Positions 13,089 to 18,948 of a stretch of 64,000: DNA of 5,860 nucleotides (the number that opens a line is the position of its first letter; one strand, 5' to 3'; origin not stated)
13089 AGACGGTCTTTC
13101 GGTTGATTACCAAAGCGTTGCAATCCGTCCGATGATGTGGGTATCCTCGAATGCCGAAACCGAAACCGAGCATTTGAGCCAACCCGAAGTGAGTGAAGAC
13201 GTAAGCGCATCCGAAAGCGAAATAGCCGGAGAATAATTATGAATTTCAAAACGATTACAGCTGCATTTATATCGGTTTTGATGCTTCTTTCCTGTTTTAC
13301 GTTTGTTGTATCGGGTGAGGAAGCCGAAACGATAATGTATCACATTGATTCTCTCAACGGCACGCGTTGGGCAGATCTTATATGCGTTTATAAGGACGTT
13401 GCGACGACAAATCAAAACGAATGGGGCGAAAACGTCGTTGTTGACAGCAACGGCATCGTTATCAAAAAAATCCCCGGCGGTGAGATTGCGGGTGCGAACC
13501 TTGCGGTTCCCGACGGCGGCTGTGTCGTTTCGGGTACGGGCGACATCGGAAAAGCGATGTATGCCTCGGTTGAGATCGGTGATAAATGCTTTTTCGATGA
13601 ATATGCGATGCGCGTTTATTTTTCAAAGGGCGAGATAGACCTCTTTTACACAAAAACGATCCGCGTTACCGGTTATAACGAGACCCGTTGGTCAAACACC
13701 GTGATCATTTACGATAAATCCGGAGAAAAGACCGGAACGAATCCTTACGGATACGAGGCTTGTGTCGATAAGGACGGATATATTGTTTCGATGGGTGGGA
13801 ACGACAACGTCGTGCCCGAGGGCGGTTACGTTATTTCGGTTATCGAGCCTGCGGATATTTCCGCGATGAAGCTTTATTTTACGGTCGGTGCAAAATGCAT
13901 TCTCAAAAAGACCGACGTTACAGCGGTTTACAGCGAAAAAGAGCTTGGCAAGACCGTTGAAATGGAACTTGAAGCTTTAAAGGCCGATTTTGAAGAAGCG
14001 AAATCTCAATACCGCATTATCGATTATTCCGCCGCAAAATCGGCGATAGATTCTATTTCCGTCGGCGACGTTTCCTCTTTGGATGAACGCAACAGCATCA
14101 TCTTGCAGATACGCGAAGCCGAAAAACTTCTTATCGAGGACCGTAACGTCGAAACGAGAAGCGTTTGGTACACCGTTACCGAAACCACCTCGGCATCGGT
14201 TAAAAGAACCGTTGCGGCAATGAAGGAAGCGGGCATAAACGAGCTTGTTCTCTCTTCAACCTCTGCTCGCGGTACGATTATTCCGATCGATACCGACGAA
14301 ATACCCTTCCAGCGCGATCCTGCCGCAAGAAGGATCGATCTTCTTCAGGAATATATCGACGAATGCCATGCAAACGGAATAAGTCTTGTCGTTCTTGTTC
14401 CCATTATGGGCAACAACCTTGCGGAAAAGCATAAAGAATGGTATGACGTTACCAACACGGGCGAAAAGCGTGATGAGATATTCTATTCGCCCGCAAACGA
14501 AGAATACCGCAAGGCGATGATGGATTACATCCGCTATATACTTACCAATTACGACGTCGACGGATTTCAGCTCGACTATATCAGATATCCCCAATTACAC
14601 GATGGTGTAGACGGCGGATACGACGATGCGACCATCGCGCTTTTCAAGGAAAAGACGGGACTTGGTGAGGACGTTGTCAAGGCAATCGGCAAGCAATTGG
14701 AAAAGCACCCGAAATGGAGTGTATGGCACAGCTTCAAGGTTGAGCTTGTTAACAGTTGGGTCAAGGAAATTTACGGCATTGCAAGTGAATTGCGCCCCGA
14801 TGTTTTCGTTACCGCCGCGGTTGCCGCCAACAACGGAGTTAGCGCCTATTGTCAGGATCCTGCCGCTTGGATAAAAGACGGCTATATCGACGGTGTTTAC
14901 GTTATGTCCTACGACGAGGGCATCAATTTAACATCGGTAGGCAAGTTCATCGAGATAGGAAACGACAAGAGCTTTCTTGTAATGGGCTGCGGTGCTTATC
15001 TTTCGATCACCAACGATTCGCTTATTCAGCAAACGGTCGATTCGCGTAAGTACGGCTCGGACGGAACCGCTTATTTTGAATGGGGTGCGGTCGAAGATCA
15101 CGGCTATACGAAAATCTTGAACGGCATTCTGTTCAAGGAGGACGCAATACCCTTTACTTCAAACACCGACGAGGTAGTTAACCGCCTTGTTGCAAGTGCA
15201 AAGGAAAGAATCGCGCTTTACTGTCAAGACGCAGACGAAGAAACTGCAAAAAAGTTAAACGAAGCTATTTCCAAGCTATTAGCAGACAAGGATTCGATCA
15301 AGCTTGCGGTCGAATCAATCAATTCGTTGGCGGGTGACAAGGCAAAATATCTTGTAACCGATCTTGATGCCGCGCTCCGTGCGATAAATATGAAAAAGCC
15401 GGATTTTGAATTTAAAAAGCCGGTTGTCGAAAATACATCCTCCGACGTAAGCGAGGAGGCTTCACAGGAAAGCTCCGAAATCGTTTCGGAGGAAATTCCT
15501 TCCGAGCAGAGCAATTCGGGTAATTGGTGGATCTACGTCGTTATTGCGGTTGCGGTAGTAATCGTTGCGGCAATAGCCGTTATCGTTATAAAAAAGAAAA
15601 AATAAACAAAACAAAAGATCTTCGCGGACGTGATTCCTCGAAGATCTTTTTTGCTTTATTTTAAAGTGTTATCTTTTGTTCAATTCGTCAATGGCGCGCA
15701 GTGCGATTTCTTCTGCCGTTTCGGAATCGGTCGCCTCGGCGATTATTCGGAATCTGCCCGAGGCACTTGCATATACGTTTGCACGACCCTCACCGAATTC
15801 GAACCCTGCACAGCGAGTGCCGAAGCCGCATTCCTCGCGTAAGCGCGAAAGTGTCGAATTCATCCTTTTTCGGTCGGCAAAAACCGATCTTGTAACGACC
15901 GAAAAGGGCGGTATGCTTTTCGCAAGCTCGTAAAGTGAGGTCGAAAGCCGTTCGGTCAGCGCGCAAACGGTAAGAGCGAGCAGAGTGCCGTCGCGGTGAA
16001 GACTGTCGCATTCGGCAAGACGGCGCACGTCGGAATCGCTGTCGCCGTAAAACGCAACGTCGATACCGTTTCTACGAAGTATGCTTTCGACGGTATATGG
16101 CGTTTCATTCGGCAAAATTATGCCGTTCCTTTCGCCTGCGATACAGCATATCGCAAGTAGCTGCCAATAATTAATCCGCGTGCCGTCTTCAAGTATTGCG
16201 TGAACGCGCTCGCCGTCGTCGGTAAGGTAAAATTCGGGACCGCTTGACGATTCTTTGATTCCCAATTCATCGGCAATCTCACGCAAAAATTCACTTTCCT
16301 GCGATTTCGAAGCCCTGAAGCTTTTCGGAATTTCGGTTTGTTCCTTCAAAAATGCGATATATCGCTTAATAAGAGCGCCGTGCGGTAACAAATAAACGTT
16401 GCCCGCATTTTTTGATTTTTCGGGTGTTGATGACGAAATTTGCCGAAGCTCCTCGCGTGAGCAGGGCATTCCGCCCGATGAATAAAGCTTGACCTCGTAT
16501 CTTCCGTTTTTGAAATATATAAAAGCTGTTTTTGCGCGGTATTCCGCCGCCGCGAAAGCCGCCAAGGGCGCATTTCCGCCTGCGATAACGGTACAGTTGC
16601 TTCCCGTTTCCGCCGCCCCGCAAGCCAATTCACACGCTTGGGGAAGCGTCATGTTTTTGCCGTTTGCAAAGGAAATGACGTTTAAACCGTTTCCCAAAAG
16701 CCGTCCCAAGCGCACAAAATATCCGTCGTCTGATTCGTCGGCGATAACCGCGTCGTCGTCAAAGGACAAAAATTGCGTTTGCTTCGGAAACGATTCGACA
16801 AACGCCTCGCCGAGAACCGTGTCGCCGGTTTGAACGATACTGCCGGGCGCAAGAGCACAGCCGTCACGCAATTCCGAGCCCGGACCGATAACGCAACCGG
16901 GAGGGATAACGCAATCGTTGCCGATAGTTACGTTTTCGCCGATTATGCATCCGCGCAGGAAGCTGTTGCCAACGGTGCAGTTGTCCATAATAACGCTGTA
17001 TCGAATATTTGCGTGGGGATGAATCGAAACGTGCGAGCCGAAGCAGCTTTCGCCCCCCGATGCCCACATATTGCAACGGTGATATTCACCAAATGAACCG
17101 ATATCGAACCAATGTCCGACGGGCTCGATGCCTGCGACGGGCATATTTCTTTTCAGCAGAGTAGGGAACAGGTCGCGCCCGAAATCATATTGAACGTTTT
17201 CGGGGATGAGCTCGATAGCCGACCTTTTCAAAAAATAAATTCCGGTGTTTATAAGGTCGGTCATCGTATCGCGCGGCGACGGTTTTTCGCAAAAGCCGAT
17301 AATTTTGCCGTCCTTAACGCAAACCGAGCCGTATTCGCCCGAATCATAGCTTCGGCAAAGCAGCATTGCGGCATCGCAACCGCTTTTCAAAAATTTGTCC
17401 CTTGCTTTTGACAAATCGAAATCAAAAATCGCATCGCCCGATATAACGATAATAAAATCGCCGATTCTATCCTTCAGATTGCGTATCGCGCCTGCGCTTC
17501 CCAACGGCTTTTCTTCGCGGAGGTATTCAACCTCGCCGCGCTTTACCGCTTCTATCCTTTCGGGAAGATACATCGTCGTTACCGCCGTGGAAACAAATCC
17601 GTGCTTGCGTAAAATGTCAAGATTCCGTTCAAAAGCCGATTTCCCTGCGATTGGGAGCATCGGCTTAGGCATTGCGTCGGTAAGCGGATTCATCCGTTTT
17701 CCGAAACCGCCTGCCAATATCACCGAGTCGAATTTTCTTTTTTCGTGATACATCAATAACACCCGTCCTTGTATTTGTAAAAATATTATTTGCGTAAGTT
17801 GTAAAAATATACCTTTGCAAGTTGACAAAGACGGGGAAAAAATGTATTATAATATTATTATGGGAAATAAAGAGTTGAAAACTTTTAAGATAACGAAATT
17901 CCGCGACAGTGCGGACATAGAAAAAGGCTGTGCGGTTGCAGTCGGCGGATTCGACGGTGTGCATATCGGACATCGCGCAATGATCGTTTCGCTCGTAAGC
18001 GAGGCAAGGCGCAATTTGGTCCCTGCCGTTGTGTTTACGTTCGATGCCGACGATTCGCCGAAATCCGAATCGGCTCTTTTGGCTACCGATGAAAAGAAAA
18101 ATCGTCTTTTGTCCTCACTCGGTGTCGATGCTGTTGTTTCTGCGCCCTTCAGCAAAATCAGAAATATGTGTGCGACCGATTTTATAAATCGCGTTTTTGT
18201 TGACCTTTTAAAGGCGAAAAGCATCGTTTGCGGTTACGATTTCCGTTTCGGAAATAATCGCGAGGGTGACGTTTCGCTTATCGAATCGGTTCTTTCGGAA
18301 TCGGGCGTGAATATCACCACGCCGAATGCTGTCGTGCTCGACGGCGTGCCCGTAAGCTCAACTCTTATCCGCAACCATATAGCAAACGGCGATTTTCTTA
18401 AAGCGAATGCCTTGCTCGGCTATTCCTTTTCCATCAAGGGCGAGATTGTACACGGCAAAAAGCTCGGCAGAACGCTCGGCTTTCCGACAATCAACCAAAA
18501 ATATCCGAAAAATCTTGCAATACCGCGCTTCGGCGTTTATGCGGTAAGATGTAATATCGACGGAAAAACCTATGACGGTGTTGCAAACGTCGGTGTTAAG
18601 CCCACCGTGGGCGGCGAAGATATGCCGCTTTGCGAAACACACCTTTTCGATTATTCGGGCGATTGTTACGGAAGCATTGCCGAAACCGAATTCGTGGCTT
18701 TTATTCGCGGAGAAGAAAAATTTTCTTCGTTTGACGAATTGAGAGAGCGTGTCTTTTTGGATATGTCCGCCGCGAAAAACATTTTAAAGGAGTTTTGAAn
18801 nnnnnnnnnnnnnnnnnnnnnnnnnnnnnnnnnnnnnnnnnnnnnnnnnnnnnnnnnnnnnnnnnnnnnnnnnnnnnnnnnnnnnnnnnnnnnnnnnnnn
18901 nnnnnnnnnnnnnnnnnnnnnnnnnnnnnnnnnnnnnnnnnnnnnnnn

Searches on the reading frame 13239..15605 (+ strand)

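Call 67: search_protein_families(library=pfam, proteins=[window:13239-15605:+])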
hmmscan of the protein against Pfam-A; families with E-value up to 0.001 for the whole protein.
window:13239-15605:+ (788 aa): 2 families
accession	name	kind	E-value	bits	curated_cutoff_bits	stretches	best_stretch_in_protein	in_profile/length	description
PF14871.12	GHL6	-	2.6e-13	50.8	35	1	321-446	2-131/132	Hypothetical glycosyl hydrolase 6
PF02638.21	GHL10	-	2e-09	37.4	27.9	1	394-560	102-263/311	Glycosyl hydrolase-like 10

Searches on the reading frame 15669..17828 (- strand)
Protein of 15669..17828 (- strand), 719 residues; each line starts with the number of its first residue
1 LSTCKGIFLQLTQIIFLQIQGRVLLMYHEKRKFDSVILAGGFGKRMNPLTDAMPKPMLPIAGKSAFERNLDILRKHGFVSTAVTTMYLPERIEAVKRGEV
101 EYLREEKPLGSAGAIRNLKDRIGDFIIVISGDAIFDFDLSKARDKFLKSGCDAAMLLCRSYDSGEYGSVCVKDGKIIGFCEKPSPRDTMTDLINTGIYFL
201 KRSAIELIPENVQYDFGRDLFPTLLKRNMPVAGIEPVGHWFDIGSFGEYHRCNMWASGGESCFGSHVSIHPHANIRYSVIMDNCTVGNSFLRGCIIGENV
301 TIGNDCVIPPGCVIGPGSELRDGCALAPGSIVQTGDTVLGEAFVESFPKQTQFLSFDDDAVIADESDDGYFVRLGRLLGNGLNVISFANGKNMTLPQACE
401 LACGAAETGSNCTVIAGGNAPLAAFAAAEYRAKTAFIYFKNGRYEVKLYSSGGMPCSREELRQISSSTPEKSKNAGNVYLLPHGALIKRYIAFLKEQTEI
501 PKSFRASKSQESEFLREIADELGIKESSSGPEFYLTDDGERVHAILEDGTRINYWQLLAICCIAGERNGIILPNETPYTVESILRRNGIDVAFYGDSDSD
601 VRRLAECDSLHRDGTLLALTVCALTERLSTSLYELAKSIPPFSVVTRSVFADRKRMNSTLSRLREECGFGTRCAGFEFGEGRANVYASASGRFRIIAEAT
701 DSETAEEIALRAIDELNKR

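Call 67: search_protein_families(library=pfam, proteins=[window:15669-17828:-])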
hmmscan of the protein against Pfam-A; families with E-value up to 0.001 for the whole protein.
window:15669-17828:- (719 aa): 5 families
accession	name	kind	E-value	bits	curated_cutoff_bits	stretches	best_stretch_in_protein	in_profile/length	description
PF00483.29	NTP_transferase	-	2.3e-31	109.7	21.2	1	35-254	2-240/245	Nucleotidyl transferase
PF25084.1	LbH_EIF2B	-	2.5e-11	44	54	1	260-337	21-98/105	EIF2B subunit epsilon LbH domain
PF00132.30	Hexapep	-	3e-10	39.8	27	1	293-325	1-33/36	Bacterial transferase hexapeptide (six repeats)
PF12804.13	NTP_transf_3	-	1.2e-09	39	27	1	36-155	2-120/160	MobA-like NTP transferase domain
PF24894.1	Hexapep_GlmU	-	1.2e-05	25.7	23.3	1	260-315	34-84/104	GlmU-like, C-terminal hexapeptide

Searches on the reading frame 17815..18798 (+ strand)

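Call 67: search_protein_families(library=pfam, proteins=[window:17815-18798:+])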
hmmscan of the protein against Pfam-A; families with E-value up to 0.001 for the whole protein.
window:17815-18798:+ (327 aa): 2 families
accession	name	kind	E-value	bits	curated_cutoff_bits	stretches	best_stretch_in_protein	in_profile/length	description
PF01687.23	Flavokinase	-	1.4e-39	135.5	19.6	1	201-324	1-124/124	Riboflavin kinase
PF06574.18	FAD_syn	-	1.2e-34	119.9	27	1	35-183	4-157/158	FAD synthetase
